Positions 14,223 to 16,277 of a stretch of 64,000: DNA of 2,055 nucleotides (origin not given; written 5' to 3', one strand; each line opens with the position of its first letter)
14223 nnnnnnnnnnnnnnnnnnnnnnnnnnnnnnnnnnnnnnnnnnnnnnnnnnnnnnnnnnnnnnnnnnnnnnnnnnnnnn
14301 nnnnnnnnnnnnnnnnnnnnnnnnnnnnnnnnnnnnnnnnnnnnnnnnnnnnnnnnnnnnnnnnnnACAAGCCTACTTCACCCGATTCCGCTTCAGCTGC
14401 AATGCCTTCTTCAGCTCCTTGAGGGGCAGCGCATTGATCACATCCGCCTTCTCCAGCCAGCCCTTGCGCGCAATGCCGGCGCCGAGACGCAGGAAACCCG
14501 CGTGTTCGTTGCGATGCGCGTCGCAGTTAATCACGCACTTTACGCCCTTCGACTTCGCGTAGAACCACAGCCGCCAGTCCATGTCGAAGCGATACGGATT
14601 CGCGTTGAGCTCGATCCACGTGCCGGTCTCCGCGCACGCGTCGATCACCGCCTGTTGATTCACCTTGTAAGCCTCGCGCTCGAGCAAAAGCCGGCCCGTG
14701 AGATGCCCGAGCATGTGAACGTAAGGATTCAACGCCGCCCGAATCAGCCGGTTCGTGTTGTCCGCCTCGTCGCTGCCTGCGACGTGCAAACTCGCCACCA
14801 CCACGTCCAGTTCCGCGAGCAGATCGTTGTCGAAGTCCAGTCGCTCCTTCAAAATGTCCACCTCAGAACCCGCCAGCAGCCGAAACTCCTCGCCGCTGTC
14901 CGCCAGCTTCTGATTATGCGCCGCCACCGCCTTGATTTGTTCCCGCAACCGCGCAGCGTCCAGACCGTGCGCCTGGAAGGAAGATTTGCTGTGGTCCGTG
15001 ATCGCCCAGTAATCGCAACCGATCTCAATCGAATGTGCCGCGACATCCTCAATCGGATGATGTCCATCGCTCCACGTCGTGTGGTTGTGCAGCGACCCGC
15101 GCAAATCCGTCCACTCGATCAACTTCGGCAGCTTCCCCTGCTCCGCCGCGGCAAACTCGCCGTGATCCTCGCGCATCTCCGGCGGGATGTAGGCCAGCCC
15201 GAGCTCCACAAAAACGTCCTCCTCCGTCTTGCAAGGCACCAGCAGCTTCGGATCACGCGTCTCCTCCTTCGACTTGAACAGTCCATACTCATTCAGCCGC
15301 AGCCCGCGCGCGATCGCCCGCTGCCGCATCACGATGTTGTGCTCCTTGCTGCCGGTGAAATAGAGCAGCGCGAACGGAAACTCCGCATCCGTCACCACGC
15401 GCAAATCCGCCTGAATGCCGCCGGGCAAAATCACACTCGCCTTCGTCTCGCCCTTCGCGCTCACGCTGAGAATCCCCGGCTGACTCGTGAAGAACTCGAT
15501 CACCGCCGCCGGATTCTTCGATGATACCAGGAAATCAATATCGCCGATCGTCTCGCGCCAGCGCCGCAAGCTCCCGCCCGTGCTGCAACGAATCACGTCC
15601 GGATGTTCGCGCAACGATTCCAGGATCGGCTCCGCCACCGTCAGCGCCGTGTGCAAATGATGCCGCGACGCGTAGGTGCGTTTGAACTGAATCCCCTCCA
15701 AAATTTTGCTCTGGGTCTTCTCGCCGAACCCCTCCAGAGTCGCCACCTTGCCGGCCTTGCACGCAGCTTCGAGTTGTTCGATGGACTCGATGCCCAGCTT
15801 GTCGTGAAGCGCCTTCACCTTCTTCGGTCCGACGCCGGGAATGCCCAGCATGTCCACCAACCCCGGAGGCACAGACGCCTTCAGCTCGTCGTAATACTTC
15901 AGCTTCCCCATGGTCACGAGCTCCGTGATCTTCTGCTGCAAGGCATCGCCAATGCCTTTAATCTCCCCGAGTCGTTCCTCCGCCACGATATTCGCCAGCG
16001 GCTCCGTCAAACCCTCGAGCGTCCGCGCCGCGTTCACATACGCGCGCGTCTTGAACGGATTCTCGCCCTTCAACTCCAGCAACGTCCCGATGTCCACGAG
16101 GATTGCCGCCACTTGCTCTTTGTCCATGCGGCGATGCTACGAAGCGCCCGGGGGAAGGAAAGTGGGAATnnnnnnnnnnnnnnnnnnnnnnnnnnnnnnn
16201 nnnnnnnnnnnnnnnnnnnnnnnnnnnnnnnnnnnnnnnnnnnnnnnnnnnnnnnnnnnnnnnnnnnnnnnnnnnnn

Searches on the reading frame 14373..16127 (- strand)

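Call 6: search_protein_families(library=ncbifam, proteins=[window:14373-16127:-])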
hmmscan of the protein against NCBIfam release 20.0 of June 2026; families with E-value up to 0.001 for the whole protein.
window:14373-16127:- (584 aa): 6 families
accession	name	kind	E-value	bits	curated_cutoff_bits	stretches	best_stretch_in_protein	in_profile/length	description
NF006375.0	PRK08609.1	equivalog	4.6e-150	500.9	426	1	1-577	2-568/571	DNA polymerase/3'-5' exonuclease PolX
NF005928.0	PRK07945.1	equivalog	3.3e-63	214.1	250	1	340-574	96-332/337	PHP domain-containing protein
NF006702.0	PRK09248.1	domain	6.4e-15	55.3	264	1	346-580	7-236/246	PHP domain-containing protein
NF006251.0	PRK08392.1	equivalog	2.1e-13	50.2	212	1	346-564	4-211/216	hypothetical protein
TIGR01856.1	hisJ_fam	subfamily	3.6e-07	30.1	90.2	1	345-453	2-116/252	histidinol-phosphatase HisJ family protein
NF041577.1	nside_bi_sphtase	equivalog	0.00016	21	400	1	346-393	6-53/276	3',5'-nucleoside bisphosphate phosphatase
